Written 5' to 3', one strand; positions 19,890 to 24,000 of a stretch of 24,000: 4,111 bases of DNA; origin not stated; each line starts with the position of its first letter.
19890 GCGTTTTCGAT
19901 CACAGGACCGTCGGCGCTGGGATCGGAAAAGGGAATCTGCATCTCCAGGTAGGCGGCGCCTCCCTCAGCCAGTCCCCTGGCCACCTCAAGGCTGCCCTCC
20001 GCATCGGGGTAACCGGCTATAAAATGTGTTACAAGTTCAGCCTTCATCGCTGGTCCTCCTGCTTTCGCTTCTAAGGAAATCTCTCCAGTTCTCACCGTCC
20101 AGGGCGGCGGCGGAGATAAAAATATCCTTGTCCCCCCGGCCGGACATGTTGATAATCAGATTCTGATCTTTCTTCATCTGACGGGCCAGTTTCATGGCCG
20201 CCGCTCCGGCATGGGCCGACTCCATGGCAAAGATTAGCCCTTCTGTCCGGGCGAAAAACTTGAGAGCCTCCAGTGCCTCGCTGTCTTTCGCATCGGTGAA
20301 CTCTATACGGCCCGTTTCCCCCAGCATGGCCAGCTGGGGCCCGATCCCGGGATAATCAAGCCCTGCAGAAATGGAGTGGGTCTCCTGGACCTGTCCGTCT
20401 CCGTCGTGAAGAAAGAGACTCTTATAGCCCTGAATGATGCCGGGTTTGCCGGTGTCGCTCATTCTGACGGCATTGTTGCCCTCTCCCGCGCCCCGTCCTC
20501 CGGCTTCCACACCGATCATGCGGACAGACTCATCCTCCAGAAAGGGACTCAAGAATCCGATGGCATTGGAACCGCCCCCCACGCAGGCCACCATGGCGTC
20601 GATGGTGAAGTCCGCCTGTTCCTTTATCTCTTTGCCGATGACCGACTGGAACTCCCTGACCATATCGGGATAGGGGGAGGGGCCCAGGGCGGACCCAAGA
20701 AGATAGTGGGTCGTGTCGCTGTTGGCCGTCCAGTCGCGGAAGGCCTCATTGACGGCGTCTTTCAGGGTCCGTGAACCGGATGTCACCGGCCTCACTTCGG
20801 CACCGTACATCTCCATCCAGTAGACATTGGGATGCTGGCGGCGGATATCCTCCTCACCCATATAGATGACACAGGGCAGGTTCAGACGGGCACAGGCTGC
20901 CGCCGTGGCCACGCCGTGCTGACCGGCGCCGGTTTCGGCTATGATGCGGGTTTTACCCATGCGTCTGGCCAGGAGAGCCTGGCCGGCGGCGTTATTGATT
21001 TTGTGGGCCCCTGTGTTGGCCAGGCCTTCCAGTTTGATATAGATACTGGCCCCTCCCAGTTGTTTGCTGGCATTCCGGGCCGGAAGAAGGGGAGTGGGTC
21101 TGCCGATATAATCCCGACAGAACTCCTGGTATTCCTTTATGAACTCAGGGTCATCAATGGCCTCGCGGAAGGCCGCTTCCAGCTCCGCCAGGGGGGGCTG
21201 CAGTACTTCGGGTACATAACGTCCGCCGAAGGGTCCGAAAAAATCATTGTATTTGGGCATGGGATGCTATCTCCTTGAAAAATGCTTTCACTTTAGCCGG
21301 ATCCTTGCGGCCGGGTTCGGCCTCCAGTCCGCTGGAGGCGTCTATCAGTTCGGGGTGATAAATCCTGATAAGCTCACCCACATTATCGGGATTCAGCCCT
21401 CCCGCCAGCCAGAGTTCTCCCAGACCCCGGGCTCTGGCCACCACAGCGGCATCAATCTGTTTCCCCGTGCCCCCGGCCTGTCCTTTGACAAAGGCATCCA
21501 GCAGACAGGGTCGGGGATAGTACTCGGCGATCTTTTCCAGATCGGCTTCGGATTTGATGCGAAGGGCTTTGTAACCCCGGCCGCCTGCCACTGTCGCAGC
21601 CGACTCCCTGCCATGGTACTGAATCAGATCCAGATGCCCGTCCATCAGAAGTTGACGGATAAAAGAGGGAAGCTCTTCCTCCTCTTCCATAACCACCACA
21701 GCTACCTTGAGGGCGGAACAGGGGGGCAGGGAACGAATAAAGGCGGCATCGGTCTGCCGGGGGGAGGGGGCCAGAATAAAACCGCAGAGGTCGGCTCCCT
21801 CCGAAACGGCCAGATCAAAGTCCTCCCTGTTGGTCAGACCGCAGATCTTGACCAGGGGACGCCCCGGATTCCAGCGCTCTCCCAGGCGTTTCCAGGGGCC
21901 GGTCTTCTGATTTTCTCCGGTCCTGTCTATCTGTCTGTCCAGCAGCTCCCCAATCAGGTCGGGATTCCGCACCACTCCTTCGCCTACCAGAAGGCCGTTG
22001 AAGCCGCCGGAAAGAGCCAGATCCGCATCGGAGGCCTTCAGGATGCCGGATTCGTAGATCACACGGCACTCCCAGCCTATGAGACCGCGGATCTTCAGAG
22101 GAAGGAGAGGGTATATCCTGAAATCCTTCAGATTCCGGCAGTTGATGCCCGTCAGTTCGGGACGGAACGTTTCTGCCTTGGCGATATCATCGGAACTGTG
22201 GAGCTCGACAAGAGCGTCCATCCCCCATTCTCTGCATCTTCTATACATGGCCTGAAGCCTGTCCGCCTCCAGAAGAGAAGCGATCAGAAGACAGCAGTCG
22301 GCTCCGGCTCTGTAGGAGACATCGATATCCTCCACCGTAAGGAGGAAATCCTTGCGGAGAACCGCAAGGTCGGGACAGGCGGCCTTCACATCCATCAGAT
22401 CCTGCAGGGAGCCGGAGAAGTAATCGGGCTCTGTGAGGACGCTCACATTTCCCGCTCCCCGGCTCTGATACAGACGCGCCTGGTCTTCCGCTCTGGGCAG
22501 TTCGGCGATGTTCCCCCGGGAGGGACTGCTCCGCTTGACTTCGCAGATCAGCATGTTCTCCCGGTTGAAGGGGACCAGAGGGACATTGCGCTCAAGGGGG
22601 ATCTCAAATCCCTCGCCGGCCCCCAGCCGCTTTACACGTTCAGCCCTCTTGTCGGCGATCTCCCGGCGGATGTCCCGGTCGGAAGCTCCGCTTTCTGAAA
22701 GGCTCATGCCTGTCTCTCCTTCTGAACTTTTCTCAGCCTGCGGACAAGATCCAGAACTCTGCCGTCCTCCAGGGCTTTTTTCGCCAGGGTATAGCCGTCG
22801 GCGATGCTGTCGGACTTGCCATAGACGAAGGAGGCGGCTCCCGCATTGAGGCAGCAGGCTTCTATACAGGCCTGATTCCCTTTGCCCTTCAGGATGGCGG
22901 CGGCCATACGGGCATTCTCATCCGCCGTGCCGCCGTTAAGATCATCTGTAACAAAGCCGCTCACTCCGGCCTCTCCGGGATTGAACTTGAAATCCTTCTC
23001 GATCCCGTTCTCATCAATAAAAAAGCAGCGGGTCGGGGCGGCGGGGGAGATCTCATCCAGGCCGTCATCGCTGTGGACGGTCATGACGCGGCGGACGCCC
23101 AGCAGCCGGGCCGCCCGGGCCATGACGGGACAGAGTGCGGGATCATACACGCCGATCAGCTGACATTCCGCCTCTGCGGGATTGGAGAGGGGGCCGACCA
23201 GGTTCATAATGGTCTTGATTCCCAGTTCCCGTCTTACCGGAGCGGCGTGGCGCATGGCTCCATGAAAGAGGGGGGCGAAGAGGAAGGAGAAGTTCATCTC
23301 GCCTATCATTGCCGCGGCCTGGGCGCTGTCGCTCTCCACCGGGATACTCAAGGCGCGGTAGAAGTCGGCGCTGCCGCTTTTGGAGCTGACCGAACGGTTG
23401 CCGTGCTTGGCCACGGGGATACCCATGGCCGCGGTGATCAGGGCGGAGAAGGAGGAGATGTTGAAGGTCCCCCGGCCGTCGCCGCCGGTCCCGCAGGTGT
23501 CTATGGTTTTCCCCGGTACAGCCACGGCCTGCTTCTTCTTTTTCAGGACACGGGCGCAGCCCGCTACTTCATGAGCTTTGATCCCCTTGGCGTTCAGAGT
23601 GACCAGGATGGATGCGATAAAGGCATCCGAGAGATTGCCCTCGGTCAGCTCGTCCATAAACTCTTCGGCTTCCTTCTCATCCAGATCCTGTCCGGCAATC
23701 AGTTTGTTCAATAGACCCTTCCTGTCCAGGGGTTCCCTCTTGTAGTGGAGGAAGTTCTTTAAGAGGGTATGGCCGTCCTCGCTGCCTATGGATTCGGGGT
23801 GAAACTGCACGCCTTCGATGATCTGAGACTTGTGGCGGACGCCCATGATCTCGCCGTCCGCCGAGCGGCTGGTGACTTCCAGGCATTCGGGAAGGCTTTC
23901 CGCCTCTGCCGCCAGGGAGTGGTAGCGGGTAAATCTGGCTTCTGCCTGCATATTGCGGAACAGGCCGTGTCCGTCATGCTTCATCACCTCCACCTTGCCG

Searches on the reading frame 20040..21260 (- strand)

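Call 12: search_protein_families(library=pfam, proteins=[window:20040-21260:-], max_evalue=0.001)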
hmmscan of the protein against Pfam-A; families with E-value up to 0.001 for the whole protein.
window:20040-21260:- (407 aa): 1 family
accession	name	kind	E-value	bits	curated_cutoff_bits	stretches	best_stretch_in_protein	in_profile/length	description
PF00291.31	PALP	-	3.3e-46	158.4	35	1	53-374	5-295/295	Pyridoxal-phosphate dependent enzyme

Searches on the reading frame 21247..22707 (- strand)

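Call 12: search_protein_families(library=pfam, proteins=[window:21247-22707:-], max_evalue=0.001)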
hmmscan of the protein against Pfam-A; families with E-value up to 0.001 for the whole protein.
window:21247-22707:- (487 aa): 2 families
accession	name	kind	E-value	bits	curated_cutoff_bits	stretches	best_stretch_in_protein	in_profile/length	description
PF00218.27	IGPS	-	1.9e-50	171.8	27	1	48-251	45-247/254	Indole-3-glycerol phosphate synthase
PF00697.28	PRAI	-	1.9e-28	99.9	22.7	1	286-478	1-192/193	N-(5'phosphoribosyl)anthranilate (PRA) isomerase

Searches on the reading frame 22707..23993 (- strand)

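Call 12: search_protein_families(library=pfam, proteins=[window:22707-23993:-], max_evalue=0.001)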
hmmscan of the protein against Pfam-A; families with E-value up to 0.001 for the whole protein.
window:22707-23993:- (429 aa): 4 families
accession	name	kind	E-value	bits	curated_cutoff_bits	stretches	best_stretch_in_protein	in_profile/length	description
PF00591.27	Glycos_transf_3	-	3.3e-77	260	27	1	162-412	3-251/253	Glycosyl transferase family, a/b domain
PF00117.34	GATase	-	1.7e-19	70.7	22.8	1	4-82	108-187/190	Glutamine amidotransferase class-I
PF02885.22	Glycos_trans_3N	-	2.2e-16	59.8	26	1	94-151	3-60/63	Glycosyl transferase family, helical bundle domain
PF07722.19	Peptidase_C26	-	0.00091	19.5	20.5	0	16-67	167-219/219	Peptidase C26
